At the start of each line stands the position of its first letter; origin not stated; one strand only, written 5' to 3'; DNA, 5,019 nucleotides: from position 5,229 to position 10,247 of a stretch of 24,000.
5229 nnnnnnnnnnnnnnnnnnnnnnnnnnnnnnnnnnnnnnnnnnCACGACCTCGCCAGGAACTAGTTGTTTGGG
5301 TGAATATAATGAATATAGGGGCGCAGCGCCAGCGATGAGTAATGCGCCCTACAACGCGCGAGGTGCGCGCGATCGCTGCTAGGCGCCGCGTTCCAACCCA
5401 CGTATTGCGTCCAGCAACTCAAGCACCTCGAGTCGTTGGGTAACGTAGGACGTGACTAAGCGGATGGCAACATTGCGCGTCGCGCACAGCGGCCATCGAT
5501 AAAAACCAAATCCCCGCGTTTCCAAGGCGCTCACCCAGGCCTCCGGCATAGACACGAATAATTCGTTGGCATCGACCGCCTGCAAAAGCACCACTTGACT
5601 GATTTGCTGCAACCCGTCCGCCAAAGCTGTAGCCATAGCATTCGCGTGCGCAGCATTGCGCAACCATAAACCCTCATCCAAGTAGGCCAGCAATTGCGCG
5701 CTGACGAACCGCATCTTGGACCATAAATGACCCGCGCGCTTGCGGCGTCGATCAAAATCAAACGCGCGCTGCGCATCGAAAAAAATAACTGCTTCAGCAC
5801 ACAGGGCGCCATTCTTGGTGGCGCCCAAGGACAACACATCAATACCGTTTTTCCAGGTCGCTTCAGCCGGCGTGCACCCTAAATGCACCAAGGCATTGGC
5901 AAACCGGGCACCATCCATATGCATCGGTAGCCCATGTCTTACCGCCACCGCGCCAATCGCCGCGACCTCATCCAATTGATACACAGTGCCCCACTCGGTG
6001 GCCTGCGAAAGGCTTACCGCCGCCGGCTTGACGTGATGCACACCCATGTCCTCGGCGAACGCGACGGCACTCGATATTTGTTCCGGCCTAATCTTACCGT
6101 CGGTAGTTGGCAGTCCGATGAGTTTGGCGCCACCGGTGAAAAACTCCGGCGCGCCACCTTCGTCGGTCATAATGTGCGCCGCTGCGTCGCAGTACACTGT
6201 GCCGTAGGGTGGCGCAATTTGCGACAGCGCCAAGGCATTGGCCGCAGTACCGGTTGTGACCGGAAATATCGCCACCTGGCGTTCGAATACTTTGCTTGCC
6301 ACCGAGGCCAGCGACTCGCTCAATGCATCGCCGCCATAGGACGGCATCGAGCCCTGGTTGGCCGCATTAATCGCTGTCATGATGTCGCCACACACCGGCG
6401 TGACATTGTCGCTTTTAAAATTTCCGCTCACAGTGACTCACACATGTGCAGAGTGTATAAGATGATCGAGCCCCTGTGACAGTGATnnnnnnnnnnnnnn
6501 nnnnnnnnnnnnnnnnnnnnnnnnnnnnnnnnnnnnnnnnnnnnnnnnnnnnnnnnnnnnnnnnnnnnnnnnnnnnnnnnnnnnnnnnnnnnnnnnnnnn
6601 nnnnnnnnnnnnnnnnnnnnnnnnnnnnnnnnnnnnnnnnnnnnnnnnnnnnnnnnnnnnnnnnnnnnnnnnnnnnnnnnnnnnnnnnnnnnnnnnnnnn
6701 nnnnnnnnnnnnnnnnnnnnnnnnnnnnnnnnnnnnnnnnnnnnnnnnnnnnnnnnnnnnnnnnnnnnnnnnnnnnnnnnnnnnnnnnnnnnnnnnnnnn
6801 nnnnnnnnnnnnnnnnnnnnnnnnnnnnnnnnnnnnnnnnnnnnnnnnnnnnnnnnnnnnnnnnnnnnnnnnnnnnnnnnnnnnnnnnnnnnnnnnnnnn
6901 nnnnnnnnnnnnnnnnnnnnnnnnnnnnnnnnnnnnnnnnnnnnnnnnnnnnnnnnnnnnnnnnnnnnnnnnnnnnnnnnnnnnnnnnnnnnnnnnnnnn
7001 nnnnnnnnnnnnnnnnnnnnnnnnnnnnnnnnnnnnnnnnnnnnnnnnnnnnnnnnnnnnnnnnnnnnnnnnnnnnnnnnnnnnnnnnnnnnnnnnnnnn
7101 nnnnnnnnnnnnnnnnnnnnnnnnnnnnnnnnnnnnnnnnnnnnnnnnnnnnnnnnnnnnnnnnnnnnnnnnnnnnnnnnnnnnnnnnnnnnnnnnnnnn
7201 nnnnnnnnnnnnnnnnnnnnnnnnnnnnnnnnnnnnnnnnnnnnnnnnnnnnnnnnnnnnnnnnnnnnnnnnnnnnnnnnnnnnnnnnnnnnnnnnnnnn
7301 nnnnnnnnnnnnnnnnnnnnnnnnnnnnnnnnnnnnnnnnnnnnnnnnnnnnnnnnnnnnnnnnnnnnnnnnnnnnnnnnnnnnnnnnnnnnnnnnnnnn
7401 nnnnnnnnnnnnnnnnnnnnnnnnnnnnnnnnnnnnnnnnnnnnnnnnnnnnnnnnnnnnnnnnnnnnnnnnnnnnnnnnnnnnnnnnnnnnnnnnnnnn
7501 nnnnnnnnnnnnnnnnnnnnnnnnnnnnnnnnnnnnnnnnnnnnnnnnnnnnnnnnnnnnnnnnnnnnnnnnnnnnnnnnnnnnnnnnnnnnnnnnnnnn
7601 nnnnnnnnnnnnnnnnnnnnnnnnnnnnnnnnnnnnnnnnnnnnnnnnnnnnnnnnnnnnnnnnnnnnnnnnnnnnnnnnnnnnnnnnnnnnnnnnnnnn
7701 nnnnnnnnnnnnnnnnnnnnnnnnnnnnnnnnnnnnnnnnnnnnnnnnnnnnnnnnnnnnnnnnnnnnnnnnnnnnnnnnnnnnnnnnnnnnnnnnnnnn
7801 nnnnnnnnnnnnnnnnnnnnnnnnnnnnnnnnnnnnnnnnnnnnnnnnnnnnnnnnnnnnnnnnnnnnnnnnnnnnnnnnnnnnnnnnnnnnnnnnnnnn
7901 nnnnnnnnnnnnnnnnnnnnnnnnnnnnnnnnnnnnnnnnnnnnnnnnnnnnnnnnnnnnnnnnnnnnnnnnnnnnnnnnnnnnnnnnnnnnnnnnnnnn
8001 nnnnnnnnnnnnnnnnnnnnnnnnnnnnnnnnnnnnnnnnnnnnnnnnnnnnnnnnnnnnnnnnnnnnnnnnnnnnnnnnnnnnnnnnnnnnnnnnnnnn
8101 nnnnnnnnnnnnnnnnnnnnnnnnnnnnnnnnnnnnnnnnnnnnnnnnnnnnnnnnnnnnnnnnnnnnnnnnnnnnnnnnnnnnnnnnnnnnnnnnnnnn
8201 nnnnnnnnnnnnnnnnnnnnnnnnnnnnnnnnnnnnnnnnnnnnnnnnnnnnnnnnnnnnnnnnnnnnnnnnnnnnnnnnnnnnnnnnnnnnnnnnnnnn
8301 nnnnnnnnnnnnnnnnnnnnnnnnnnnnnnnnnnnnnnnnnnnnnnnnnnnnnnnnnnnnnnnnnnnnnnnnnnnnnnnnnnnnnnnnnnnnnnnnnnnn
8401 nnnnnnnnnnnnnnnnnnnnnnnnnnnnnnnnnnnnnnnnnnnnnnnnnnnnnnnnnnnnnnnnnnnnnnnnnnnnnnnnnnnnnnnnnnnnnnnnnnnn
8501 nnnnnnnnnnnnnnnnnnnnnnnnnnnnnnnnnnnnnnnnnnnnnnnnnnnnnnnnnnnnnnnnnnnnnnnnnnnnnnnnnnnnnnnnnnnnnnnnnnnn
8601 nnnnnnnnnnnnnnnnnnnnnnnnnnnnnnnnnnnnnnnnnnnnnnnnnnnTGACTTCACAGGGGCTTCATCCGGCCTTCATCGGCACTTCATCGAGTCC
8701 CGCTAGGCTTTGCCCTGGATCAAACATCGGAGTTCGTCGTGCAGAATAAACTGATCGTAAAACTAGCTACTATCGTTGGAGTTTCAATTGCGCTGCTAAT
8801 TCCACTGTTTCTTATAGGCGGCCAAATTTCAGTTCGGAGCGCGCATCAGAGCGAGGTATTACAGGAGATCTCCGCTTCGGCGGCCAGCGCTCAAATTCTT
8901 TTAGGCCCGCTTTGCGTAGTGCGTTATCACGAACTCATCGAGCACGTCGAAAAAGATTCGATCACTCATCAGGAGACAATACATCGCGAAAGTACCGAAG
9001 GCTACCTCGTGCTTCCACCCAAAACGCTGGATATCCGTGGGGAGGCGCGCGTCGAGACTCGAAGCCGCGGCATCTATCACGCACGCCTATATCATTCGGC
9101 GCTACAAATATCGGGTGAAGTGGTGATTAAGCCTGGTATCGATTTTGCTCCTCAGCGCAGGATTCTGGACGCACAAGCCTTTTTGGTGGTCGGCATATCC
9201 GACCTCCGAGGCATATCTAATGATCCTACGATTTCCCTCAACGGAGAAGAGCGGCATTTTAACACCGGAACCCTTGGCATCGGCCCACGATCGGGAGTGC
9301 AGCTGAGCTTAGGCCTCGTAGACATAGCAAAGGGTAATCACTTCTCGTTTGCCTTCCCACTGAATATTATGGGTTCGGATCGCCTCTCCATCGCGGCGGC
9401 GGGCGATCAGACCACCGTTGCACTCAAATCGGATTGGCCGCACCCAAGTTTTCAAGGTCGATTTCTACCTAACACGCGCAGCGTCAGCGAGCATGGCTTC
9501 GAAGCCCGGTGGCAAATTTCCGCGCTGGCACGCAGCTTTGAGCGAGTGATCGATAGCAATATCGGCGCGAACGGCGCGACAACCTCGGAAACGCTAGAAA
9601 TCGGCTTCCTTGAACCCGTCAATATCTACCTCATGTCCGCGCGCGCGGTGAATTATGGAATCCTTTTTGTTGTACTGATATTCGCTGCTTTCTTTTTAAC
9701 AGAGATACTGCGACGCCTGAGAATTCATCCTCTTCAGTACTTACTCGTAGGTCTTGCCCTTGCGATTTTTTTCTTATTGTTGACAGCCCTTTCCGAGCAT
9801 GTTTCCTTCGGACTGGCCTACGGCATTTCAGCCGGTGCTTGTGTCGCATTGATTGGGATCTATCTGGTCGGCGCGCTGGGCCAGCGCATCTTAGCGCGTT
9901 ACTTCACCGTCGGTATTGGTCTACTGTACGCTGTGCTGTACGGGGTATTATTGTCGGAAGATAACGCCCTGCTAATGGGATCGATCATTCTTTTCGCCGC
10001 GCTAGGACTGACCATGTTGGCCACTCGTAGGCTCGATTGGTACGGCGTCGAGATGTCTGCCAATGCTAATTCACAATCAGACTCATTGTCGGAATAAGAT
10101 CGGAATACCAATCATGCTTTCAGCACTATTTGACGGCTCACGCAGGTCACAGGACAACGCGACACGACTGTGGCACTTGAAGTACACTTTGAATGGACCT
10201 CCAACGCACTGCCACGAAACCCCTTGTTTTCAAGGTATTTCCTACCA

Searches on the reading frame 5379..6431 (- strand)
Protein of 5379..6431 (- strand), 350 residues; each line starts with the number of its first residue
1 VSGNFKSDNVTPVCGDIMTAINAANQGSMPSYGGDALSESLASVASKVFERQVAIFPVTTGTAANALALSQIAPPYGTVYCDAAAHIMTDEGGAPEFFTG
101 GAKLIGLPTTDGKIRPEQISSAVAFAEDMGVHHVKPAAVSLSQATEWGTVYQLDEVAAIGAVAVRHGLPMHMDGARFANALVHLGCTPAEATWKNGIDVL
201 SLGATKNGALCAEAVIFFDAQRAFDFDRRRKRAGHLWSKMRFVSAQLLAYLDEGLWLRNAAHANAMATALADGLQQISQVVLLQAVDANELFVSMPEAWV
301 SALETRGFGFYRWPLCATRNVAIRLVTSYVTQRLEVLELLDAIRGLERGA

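Call 22: search_protein_families(library=pfam, proteins=[window:5379-6431:-], max_evalue=0.00001)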
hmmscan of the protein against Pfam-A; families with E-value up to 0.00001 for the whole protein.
window:5379-6431:- (350 aa): 1 family
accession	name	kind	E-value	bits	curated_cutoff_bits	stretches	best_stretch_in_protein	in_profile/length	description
PF01212.27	Beta_elim_lyase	-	8.1e-52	176.8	27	1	5-295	2-285/288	Beta-eliminating lyase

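Call 66: find_homologous_proteins(query=window:5379-6431:-, max_evalue=1e-60)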
Query window:5379-6431:- (350 aa): 7946 proteins with E <= 1e-60 among 8000 candidates; the best 120 are listed.
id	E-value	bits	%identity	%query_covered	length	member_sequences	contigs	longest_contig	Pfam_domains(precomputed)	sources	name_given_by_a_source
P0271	6.9e-228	773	99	100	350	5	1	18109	PF01212.28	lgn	-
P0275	8.4e-169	579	76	98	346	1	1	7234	PF01212.28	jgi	jgi:threonine aldolase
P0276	1.5e-168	578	74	100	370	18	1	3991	PF01212.28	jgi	jgi:threonine aldolase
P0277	1.7e-167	575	75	98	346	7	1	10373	PF01212.28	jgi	jgi:threonine aldolase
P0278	4.2e-167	573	73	100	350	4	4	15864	PF01212.28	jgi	jgi:threonine aldolase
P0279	2.9e-166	571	74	99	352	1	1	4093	PF01212.28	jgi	jgi:threonine aldolase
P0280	9.9e-166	569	74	98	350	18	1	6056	PF01212.28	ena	-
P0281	1.3e-165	569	72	99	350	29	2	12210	PF01212.28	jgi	jgi:threonine aldolase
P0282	2.1e-165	568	73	100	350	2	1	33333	PF01212.28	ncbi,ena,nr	ncbi:MAG TPA: low specificity L-threonine aldolase [Steroidobacteraceae bacterium]|nr:low specificit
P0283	2.9e-165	567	75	98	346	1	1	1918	PF01212.28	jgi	-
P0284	3.5e-165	567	75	98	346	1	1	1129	PF01212.28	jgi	jgi:threonine aldolase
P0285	4.0e-165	567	73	100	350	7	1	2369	PF01212.28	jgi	jgi:threonine aldolase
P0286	4.4e-165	567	75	98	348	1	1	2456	PF01212.28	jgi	jgi:threonine aldolase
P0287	5.2e-165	567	74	100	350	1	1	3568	PF01212.28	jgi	jgi:threonine aldolase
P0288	5.4e-165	567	72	99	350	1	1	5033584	PF01212.28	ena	-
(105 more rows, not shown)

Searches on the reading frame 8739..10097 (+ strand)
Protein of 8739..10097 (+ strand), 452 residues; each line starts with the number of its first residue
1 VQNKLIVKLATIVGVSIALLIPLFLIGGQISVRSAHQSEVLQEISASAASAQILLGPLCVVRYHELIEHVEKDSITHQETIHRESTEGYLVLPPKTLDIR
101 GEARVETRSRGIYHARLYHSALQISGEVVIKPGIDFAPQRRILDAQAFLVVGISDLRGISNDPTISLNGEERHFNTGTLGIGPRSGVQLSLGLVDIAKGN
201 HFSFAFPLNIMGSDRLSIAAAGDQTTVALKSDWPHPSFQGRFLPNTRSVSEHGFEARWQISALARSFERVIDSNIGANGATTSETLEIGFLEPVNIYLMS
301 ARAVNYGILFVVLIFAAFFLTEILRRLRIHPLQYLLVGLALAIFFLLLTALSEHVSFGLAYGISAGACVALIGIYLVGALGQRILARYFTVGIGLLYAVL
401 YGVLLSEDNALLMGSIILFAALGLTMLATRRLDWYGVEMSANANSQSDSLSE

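Call 22: search_protein_families(library=pfam, proteins=[window:8739-10097:+], max_evalue=0.00001)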
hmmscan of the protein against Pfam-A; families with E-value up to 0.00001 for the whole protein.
window:8739-10097:+ (452 aa): 1 family
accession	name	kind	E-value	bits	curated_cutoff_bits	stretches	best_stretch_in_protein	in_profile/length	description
PF06123.17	CreD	-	1.2e-135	453.1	23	1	5-435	2-428/428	Inner membrane protein CreD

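Call 32: find_encoding_contigs(protein=window:8739-10097:+, flank=1000, max_places=4)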
Protein window:8739-10097:+ (452 aa): 10 contigs read that carry it; 2 places shown.
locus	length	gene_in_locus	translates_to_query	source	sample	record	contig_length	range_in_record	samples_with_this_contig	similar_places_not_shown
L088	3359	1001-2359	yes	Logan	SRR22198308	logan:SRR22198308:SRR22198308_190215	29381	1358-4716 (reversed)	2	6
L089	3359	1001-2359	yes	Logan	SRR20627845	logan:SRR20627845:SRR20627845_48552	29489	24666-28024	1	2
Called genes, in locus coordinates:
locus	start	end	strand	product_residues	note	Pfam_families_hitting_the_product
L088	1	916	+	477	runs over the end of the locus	PF00512:HisKA, PF02518:HATPase_c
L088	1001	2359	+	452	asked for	PF06123:CreD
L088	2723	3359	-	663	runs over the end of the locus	?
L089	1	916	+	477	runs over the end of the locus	PF00512:HisKA, PF02518:HATPase_c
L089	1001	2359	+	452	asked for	PF06123:CreD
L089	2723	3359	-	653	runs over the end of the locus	PF00561:Abhydrolase_1, PF08386:Abhydrolase_4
